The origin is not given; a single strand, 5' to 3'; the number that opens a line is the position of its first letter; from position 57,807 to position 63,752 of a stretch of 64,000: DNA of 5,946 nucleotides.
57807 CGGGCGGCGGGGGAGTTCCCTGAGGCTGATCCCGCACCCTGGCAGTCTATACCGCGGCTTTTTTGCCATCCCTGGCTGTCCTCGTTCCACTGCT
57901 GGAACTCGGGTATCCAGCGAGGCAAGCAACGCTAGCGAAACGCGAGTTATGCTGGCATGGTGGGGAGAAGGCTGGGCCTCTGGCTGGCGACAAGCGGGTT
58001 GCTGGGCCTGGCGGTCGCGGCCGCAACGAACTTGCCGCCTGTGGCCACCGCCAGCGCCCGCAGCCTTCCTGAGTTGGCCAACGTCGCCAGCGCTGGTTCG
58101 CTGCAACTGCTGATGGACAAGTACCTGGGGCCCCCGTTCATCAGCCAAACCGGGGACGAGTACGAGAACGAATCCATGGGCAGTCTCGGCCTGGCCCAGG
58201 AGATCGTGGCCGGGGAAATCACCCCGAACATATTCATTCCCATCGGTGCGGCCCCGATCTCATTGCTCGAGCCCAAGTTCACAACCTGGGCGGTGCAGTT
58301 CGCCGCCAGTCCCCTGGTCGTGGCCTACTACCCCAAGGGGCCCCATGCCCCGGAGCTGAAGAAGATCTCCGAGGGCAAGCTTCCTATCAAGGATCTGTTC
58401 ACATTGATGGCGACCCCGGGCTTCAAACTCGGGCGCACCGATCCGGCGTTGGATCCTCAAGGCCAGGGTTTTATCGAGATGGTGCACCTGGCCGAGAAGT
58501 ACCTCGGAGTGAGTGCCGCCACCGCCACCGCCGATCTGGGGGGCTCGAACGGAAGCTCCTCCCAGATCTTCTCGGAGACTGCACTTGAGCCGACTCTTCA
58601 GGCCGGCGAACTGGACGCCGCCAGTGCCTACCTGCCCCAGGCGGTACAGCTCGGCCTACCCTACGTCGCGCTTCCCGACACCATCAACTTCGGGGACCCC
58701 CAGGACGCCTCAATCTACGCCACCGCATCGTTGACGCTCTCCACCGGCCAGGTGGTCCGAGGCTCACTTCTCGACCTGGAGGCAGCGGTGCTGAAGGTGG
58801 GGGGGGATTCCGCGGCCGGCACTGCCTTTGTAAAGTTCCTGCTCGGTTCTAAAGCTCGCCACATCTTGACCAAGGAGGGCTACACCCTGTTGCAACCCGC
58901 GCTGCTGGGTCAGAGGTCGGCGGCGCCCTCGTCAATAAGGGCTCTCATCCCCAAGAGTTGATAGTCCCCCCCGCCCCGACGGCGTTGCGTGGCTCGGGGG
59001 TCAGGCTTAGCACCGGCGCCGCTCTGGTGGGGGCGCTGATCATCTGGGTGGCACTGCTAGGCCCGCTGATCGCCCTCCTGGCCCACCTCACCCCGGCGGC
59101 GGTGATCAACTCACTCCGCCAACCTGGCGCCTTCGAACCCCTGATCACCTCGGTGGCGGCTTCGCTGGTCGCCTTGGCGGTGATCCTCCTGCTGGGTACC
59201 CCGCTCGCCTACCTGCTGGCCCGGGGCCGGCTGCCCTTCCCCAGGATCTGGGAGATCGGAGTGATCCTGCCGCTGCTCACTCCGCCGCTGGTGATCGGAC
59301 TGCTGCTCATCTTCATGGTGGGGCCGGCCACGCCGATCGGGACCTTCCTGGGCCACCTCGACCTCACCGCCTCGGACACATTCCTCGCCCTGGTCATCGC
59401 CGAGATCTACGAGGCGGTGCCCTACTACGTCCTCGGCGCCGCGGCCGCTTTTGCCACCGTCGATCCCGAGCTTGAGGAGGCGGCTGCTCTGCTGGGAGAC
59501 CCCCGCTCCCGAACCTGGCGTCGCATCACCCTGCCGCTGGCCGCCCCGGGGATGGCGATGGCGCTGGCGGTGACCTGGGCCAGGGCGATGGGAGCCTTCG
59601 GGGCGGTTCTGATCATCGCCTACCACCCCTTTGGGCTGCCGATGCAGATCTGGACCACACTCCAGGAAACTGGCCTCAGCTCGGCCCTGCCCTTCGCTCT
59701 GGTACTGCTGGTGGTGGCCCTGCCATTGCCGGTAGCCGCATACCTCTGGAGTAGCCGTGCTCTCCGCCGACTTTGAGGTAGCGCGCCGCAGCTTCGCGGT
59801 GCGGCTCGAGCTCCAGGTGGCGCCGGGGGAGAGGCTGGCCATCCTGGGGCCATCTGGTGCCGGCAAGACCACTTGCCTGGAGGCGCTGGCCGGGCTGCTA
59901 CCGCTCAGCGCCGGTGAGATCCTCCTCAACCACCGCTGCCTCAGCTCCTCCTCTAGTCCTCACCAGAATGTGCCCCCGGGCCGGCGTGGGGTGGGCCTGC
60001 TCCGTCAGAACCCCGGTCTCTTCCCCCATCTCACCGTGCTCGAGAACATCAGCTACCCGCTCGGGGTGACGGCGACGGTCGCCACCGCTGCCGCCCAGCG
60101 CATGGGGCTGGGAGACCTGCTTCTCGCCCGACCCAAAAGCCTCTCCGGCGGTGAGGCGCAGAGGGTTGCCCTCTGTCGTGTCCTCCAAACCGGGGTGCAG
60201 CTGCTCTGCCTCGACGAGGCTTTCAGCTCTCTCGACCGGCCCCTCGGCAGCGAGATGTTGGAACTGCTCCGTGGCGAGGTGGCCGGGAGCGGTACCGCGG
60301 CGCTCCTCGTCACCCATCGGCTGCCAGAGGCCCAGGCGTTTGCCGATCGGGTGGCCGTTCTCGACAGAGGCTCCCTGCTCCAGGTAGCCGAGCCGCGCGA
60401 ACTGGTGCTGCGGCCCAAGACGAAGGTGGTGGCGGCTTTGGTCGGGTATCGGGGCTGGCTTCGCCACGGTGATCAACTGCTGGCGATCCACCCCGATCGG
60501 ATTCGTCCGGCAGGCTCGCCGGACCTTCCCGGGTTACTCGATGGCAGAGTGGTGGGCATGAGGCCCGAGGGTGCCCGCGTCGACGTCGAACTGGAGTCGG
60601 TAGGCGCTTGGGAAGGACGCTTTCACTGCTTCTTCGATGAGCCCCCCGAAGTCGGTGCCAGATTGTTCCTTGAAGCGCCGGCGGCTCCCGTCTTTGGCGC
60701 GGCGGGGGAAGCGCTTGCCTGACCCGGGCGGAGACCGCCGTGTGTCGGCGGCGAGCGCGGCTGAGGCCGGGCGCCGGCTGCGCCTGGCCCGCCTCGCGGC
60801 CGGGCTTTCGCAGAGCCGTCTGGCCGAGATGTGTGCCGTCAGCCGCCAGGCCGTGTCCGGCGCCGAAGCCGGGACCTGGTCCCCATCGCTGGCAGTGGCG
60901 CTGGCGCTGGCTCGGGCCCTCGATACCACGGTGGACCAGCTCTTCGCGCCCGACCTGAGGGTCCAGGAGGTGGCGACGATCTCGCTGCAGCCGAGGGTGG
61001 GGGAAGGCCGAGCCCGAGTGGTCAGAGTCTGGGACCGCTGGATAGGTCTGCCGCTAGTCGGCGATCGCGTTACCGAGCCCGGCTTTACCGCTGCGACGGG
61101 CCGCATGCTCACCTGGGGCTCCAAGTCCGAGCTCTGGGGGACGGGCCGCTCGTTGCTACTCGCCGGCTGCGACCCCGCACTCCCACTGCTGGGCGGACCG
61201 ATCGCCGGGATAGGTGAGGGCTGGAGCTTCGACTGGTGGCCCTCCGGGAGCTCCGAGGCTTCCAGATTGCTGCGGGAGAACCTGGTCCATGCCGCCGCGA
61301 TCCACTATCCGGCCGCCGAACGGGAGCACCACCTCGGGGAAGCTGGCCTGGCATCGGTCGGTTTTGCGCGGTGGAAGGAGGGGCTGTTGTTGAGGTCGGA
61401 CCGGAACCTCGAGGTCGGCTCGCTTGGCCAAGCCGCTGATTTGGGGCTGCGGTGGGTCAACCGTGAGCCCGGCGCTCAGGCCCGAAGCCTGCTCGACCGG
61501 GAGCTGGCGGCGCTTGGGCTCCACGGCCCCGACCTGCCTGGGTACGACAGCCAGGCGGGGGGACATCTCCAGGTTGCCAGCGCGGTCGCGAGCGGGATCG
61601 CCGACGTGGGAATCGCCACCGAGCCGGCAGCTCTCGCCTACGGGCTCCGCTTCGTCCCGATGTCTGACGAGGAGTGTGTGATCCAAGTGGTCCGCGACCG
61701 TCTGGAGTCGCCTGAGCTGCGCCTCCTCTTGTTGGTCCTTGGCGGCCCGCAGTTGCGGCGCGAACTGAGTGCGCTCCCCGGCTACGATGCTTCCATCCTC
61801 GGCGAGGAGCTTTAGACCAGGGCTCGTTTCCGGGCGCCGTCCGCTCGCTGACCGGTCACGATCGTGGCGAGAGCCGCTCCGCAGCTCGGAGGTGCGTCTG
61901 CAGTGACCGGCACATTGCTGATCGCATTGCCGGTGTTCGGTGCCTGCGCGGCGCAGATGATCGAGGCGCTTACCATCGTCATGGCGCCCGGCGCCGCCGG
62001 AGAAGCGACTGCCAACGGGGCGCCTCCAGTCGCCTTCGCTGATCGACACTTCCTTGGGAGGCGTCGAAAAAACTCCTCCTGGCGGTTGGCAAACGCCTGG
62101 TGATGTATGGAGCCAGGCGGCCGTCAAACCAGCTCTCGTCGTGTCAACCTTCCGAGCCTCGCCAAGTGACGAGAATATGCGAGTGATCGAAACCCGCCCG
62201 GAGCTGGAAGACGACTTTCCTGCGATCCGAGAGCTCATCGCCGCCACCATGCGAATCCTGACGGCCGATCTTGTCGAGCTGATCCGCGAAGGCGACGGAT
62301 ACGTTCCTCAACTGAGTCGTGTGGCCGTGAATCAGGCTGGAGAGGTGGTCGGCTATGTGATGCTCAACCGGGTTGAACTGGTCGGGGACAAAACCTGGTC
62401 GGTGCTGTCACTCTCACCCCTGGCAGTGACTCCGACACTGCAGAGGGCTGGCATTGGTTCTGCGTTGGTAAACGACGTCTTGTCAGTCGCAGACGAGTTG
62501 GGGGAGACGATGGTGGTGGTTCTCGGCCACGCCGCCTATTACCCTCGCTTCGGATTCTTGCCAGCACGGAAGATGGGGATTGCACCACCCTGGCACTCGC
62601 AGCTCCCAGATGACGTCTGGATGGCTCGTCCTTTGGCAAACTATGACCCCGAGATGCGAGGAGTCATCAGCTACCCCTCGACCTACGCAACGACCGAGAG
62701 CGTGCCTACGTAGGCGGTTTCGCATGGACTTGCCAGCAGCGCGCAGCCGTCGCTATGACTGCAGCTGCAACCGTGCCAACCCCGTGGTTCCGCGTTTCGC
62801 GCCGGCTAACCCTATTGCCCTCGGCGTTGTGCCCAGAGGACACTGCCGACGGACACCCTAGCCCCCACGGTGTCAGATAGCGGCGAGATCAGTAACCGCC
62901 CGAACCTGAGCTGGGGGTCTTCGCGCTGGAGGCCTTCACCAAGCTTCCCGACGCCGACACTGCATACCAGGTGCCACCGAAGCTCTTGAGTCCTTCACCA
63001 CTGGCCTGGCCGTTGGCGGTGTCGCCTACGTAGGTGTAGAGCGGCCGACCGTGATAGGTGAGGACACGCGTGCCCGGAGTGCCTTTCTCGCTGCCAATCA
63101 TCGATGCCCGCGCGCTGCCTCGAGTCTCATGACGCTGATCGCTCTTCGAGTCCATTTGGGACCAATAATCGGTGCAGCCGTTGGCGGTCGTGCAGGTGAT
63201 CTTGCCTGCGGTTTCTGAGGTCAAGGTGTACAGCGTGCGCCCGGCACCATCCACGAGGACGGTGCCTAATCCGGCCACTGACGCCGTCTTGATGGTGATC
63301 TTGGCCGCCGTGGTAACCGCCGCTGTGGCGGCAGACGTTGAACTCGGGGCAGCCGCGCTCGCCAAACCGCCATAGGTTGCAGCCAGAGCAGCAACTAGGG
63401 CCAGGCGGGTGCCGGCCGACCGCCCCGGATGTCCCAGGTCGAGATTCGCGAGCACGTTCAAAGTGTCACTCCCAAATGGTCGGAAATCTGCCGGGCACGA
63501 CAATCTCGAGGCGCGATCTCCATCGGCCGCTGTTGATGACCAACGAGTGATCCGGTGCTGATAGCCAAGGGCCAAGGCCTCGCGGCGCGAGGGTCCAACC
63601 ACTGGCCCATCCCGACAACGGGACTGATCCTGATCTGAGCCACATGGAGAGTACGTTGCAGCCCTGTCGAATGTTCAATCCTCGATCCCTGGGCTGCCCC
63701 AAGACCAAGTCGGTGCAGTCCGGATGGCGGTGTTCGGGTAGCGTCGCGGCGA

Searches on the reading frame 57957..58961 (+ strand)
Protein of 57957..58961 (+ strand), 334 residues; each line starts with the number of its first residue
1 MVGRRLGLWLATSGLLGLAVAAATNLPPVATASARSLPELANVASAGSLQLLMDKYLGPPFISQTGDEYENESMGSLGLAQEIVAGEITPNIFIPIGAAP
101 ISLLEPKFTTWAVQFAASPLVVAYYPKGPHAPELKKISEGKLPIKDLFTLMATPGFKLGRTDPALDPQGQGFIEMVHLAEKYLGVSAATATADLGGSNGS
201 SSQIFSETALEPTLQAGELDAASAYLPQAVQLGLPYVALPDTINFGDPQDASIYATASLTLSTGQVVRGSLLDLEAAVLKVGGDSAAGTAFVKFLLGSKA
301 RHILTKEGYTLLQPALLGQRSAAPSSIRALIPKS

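Call 71: find_encoding_contigs(protein=window:57957-58961:+, flank=10000, max_places=1)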
Protein window:57957-58961:+ (334 aa): 1 contig read that carries it; 1 place shown.
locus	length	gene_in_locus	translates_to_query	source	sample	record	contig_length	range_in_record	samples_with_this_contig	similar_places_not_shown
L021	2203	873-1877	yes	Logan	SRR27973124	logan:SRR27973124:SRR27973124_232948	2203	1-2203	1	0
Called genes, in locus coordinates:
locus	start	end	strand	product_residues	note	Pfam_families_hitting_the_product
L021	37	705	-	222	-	PF08044:DUF1707, PF09922:LiaF-like_C (weak)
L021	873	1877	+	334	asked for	PF13531:SBP_bac_11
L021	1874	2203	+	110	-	?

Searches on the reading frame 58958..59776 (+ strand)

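Call 73: search_protein_families(library=pfam, proteins=[window:58958-59776:+], max_evalue=0.001)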
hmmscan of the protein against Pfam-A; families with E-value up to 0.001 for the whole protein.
window:58958-59776:+ (272 aa): 1 family
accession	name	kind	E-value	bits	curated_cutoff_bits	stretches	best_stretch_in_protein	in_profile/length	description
PF00528.27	BPD_transp_1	-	1.6e-14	54.5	26.4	1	80-257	1-171/184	Binding-protein-dependent transport system inner membrane component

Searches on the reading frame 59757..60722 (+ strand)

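Call 73: search_protein_families(library=pfam, proteins=[window:59757-60722:+], max_evalue=0.001)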
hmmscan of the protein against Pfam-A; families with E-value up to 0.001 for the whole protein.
window:59757-60722:+ (321 aa): 1 family
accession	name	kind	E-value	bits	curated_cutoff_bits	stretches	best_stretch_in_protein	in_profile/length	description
PF00005.33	ABC_tran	-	4.5e-29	102.2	25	1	17-156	4-136/137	ABC transporter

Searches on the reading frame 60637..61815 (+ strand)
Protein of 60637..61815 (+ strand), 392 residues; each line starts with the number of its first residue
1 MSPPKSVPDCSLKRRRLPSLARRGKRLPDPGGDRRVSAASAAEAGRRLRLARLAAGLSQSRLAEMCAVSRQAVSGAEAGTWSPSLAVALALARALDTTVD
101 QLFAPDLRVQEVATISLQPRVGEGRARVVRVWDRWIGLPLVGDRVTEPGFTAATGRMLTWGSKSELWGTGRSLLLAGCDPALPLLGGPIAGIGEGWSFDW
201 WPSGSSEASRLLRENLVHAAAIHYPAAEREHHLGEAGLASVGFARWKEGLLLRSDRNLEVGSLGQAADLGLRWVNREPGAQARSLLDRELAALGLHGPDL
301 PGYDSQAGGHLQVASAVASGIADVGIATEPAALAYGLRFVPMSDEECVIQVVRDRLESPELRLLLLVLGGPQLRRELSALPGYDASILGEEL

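Call 73: search_protein_families(library=pfam, proteins=[window:60637-61815:+], max_evalue=0.001)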
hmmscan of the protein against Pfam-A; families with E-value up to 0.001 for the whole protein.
window:60637-61815:+ (392 aa): 3 families
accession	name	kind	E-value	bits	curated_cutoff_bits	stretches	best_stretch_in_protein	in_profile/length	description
PF12727.12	PBP_like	-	2.3e-34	118.7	27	1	196-368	11-192/193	PBP superfamily domain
PF01381.28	HTH_3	-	1.3e-10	41.6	23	1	48-102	1-55/55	Helix-turn-helix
PF13560.12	HTH_31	-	1.9e-10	41.3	27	1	44-101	2-60/64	Helix-turn-helix domain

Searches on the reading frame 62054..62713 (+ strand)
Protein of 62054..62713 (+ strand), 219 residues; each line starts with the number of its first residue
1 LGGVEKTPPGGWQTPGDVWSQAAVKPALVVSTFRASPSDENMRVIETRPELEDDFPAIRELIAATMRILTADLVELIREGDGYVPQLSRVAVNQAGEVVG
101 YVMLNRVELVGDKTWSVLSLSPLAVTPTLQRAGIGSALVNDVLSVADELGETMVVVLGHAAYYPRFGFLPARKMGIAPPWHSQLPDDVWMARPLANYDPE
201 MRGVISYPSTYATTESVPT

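Call 73: search_protein_families(library=pfam, proteins=[window:62054-62713:+], max_evalue=0.001)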
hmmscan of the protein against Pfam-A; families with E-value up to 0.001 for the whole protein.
window:62054-62713:+ (219 aa): 3 families
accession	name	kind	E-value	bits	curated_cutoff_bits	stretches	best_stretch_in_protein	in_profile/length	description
PF00583.31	Acetyltransf_1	-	5.3e-07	30.3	20.7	1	88-168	34-116/116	Acetyltransferase (GNAT) family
PF13508.13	Acetyltransf_7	-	7.8e-07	29.8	27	1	91-168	8-82/84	Acetyltransferase (GNAT) domain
PF13527.13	Acetyltransf_9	-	4.5e-06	27.1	25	1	48-168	3-124/127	Acetyltransferase (GNAT) domain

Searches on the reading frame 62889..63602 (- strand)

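Call 73: search_protein_families(library=pfam, proteins=[window:62889-63602:-], max_evalue=0.001)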
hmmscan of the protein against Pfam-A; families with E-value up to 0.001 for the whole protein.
window:62889-63602:- (237 aa): 1 family
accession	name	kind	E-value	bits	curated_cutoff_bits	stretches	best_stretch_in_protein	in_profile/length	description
PF03640.20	Lipoprotein_15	-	1.3e-16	60.3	24.4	1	175-215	6-46/47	Secreted repeat of unknown function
